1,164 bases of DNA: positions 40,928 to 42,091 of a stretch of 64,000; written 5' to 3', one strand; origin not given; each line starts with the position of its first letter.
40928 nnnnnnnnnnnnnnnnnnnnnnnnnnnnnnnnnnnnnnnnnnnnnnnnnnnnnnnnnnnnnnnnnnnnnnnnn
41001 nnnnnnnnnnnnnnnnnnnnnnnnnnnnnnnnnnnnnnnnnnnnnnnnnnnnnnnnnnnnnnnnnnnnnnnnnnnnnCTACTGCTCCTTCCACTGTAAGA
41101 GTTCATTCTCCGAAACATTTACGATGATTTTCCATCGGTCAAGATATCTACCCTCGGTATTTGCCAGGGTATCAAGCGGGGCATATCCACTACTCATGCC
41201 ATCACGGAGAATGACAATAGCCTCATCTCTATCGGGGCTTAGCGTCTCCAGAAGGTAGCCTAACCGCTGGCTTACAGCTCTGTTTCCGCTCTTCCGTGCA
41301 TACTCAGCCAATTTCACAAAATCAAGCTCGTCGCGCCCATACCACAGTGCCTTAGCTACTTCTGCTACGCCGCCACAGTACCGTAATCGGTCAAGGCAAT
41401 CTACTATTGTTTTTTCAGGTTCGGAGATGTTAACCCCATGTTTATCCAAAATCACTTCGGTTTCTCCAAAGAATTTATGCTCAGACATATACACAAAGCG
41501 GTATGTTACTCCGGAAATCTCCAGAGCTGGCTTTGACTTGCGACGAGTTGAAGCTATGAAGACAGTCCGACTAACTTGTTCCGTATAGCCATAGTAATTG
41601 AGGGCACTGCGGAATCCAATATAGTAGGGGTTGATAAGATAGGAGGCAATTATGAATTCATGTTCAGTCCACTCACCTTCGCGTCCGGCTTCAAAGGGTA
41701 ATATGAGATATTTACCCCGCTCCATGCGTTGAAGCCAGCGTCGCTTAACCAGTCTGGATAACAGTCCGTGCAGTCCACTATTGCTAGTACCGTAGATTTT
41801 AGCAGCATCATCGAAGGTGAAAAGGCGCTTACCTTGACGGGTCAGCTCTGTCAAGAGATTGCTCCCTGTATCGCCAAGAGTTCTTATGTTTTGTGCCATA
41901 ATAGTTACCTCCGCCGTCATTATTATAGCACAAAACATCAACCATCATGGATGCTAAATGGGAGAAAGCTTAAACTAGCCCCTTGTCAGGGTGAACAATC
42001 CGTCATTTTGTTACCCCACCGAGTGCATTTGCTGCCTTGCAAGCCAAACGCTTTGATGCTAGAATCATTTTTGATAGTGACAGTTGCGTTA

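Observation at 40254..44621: Lon-like AAA+ protease adjacent to an AbiEi/AbiEii type IV toxin-antitoxin module inside the repeat-bounded block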

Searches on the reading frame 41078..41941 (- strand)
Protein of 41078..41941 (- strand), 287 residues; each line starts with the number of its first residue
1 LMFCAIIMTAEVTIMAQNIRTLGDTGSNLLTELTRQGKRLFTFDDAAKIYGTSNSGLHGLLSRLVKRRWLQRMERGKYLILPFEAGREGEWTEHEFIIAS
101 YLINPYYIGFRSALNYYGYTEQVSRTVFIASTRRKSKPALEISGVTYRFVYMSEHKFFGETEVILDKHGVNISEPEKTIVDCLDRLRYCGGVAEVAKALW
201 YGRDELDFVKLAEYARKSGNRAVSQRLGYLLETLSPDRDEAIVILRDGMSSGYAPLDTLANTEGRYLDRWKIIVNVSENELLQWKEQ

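Call 3: search_protein_families(library=pfam, proteins=[window:41078-41941:-], max_evalue=0.01)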
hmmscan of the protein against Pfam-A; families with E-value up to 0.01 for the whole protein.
window:41078-41941:- (287 aa): 2 families
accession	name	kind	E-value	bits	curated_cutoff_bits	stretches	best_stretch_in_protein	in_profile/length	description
PF09407.15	AbiEi_1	-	8.9e-14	52.3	22.2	1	94-232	5-141/142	AbiEi antitoxin C-terminal domain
PF13338.12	AbiEi_4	-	5.8e-06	26.8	25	1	29-80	2-48/49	Transcriptional regulator, AbiEi antitoxin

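Call 4: search_protein_families(library=ncbifam, proteins=[window:41078-41941:-], max_evalue=0.01)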
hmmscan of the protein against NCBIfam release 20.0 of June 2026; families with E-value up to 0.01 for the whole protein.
window:41078-41941:- (287 aa): 1 family
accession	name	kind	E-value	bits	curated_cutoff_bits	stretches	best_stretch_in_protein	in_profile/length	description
NF047376.1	TAA_AbiEi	equivalog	1.4e-05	24.9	150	1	28-132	8-112/172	type IV toxin-antitoxin system AbiEi family antitoxin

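Call 5: search_protein_families(library=padloc, proteins=[window:41078-41941:-], max_evalue=0.01)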
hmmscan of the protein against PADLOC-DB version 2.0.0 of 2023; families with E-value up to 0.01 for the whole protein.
window:41078-41941:- (287 aa): 32 families (the best 25 are shown)
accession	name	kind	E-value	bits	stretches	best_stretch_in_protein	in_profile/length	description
PDLC02267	AbiEi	-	3.2e-82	273.7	1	22-285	2-251/252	AbiEi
PDLC02276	AbiEi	-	1.1e-42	144.4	1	20-282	6-260/270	AbiEi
PDLC02271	AbiEi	-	1.2e-42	144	1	20-275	4-258/263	AbiEi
PDLC02269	AbiEi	-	1.7e-31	107.4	1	38-274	10-236/251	AbiEi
PDLC02266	AbiEi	-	5.5e-31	105.9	1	27-277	4-253/258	AbiEi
PDLC02282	AbiEi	-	7.5e-30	102.1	1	28-276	5-254/260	AbiEi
PDLC02287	AbiEi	-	4.9e-28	96.4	1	39-235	11-195/253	AbiEi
PDLC02252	AbiEi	-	5.9e-25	86.3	1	30-276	7-253/259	AbiEi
PDLC02270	AbiEi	-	7.5e-25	85.5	1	38-275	10-254/265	AbiEi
PDLC02272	AbiEi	-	4.1e-17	60.7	1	60-233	32-197/200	AbiEi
PDLC02225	AbiEi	-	7.7e-16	56.4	1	60-219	34-182/198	AbiEi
PDLC02275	AbiEi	-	1e-15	56.3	1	60-217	27-171/184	AbiEi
PDLC02265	AbiEi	-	1.1e-15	55.9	1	60-223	31-189/198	AbiEi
PDLC02241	AbiEi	-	9.3e-14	49.7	1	56-233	27-197/199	AbiEi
PDLC02283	AbiEi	-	3.6e-11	41.2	1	60-219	34-188/201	AbiEi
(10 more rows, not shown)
